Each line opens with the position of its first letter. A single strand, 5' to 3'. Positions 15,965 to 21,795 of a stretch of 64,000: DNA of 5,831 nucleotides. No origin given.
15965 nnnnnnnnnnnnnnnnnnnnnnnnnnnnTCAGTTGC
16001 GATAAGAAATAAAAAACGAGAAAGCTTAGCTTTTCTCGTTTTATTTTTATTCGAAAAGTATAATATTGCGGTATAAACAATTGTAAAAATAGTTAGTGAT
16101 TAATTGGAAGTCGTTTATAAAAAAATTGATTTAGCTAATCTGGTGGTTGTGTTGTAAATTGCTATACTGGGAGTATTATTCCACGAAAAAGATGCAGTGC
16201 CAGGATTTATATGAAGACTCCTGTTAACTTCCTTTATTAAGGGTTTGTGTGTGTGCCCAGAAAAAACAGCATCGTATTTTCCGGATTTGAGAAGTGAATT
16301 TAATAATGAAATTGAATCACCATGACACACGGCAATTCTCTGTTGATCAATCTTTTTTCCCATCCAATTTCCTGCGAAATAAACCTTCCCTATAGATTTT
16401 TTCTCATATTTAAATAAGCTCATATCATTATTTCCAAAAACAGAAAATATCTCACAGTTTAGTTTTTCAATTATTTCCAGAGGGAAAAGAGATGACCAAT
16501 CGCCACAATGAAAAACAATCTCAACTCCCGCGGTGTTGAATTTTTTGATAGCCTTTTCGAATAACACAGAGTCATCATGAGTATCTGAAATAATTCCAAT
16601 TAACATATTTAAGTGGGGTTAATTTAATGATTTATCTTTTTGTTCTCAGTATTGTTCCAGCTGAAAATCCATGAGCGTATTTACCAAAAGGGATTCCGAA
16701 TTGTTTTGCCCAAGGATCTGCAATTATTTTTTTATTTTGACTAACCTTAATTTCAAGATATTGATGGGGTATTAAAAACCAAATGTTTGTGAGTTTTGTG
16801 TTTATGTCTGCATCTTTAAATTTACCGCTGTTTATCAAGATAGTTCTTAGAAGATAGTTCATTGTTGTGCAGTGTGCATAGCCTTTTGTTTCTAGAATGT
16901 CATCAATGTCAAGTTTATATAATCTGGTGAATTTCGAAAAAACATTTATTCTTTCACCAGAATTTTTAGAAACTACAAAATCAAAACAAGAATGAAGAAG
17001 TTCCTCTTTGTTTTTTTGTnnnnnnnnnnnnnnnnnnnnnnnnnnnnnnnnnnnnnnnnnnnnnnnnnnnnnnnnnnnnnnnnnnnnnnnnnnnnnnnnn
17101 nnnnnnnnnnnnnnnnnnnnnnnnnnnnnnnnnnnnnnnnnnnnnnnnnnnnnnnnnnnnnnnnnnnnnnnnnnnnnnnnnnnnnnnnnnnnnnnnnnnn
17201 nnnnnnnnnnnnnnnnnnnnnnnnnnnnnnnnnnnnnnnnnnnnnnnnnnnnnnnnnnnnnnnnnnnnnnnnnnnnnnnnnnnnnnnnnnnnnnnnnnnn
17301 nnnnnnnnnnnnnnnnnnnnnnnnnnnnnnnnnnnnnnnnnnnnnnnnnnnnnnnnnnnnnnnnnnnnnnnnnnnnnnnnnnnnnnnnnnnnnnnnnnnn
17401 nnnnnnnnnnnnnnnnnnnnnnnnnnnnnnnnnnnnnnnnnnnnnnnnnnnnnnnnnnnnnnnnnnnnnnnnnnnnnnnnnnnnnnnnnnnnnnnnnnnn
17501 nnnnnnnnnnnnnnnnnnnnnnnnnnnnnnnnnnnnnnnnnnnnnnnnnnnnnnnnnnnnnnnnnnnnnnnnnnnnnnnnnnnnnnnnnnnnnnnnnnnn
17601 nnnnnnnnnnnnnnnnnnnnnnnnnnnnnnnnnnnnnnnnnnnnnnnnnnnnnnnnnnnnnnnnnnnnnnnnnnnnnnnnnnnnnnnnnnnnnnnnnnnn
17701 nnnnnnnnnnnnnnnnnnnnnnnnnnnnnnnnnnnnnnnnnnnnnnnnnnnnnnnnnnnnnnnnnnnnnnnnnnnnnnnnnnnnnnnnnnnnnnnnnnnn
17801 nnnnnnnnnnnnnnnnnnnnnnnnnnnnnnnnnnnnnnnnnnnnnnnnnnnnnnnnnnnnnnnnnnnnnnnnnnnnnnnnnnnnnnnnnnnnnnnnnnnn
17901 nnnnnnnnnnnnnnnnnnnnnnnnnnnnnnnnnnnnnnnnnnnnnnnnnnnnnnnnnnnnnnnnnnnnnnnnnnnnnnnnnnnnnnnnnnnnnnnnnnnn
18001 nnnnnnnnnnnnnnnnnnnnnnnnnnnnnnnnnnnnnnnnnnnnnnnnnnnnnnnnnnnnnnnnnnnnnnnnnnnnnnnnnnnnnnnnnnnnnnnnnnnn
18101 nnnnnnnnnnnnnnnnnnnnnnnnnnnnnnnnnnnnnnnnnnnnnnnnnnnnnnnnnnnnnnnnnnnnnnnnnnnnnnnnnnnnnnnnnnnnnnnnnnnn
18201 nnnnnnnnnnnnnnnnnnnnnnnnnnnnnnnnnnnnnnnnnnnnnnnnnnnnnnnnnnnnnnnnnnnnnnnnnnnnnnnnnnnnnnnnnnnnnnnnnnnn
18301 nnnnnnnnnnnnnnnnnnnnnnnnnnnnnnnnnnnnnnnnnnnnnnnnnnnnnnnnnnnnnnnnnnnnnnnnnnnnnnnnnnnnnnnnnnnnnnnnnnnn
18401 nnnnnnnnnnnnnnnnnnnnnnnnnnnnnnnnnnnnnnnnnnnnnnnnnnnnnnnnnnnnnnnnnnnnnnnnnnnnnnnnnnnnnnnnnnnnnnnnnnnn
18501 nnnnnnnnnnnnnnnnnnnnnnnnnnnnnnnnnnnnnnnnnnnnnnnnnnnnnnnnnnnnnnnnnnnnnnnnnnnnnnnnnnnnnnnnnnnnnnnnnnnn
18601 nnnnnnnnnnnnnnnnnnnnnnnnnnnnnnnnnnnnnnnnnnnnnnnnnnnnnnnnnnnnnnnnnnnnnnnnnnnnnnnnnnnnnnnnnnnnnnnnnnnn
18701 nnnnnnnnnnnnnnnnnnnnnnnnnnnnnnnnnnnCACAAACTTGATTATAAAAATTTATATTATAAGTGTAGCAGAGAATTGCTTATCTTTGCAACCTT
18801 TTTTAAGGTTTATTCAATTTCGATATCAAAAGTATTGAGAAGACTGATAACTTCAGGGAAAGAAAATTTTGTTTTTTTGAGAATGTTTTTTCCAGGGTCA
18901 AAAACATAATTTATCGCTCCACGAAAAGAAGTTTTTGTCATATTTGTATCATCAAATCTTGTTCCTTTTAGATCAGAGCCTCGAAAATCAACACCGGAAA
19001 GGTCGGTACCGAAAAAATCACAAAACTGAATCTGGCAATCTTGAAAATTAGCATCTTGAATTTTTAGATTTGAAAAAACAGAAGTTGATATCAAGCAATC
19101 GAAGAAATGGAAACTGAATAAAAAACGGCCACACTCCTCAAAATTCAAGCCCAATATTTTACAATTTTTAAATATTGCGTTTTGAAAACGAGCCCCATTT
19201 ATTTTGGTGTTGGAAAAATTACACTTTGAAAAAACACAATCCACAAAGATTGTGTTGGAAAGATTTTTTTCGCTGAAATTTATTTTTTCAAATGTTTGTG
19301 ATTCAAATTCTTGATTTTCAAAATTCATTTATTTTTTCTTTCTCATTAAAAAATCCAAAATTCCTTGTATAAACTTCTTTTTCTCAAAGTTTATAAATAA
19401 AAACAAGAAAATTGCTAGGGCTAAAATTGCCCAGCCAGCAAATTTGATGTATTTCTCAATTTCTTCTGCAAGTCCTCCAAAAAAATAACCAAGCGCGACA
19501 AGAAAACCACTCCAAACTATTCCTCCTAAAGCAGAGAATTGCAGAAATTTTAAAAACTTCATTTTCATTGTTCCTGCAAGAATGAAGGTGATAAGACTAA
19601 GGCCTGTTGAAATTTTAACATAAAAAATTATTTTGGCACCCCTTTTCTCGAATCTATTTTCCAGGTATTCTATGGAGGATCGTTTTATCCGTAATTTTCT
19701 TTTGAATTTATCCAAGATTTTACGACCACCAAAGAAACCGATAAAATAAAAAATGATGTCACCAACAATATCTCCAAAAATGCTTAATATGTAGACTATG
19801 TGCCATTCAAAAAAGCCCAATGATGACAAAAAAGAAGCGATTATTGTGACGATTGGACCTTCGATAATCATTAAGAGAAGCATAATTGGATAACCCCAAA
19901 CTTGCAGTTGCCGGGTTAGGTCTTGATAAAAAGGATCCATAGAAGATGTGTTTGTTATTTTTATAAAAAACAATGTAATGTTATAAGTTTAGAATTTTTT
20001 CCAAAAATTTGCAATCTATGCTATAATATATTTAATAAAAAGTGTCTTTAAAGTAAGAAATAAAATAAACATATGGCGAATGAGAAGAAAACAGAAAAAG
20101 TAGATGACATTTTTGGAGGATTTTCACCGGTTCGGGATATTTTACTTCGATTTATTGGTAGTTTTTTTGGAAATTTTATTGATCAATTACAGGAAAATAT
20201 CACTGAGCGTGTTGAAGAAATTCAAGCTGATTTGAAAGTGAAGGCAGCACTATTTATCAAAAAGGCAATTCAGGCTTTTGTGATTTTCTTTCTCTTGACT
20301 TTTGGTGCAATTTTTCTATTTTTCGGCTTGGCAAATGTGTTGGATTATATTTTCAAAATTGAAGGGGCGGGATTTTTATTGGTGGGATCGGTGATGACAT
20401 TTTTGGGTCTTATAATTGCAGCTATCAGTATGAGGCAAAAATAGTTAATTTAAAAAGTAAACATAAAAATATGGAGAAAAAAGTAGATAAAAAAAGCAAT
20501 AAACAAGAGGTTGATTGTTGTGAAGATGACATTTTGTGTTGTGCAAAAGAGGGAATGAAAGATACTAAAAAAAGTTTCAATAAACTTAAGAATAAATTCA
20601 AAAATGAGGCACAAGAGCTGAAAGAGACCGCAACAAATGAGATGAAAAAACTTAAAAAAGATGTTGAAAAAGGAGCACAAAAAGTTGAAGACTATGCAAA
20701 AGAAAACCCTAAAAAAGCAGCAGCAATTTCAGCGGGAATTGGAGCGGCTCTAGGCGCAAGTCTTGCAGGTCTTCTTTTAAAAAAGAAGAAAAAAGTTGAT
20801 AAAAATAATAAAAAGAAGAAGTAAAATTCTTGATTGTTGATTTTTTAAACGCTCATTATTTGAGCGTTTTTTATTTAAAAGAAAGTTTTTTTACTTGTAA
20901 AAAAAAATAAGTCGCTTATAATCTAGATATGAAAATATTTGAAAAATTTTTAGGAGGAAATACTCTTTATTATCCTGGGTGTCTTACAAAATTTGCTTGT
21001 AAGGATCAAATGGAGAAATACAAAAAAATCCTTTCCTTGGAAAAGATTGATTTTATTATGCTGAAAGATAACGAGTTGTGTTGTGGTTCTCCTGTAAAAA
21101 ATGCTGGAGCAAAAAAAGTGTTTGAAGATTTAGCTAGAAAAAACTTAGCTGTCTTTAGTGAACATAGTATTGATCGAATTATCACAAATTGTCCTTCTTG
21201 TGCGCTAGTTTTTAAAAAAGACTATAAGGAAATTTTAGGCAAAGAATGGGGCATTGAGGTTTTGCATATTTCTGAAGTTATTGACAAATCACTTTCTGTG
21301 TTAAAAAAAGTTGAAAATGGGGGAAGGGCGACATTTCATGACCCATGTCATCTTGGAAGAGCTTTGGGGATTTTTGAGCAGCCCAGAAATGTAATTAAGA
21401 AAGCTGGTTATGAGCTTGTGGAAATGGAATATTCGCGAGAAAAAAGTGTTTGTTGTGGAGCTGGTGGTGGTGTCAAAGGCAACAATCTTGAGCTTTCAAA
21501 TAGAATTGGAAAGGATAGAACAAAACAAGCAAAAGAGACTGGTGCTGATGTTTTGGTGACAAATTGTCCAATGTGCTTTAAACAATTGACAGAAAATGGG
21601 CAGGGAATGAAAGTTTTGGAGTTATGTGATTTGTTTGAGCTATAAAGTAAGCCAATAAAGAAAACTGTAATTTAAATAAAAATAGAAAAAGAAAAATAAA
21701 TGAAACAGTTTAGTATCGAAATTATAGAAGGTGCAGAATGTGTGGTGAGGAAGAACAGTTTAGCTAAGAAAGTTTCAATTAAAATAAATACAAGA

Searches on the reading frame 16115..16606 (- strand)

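Call 9: search_protein_families(library=pfam, proteins=[window:16115-16606:-], max_evalue=0.00001)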
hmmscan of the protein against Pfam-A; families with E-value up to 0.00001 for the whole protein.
window:16115-16606:- (163 aa): 2 families
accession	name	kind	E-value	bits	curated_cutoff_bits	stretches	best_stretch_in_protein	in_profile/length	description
PF12850.12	Metallophos_2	-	7.9e-30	104.3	27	1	1-155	1-153/154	Calcineurin-like phosphoesterase superfamily domain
PF00149.33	Metallophos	-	3e-10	41.3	21.5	1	1-122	1-191/191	Calcineurin-like phosphoesterase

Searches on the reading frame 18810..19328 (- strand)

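Call 9: search_protein_families(library=pfam, proteins=[window:18810-19328:-], max_evalue=0.00001)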
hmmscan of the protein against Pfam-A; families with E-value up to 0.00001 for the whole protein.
window:18810-19328:- (172 aa): 4 families
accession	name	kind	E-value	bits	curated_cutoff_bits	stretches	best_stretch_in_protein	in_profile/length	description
PF00805.28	Pentapeptide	-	2.5e-22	78.5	20.2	3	103-138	1-36/40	Pentapeptide repeats (8 copies)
PF13599.13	Pentapeptide_4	-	1.7e-18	66.9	38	2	46-125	1-78/78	Pentapeptide repeat region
PF13576.12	Pentapeptide_3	-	1.6e-11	44.6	27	0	23-55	6-41/48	Pentapeptide repeats (9 copies)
PF23894.2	LD_SV2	-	2.1e-07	31.6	29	0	1-57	35-91/92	SV2A/B/C luminal domain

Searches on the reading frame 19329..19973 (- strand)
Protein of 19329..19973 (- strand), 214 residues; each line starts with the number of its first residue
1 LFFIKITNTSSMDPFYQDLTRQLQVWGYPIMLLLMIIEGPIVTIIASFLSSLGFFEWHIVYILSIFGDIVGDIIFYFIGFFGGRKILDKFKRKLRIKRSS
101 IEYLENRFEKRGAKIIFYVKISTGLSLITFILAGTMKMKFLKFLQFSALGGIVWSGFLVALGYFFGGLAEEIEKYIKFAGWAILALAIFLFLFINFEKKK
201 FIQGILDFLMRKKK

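Call 9: search_protein_families(library=pfam, proteins=[window:19329-19973:-], max_evalue=0.00001)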
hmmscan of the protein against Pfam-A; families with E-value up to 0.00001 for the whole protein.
window:19329-19973:- (214 aa): 1 family
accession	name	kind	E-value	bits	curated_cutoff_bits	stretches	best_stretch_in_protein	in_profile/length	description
PF09335.16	VTT_dom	-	6e-14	53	33.9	1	53-163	12-122/123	VTT domain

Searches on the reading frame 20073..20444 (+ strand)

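Call 68: search_protein_families(library=pfam, proteins=[window:20073-20444:+], max_evalue=0.001)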
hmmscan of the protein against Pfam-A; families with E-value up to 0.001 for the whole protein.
window:20073-20444:+ (123 aa): 1 family
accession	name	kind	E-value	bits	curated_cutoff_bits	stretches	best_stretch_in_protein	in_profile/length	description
PF07332.16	Phage_holin_3_6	-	1.7e-09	38.2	28.4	1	32-122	4-93/116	Putative Actinobacterial Holin-X, holin superfamily III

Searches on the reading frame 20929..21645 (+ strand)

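Call 9: search_protein_families(library=pfam, proteins=[window:20929-21645:+], max_evalue=0.00001)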
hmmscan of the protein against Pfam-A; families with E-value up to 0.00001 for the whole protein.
window:20929-21645:+ (238 aa): 1 family
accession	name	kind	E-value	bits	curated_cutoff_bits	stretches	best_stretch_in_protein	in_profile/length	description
PF02754.22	CCG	-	7.2e-40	135.4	20.6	2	135-220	2-84/85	Cysteine-rich domain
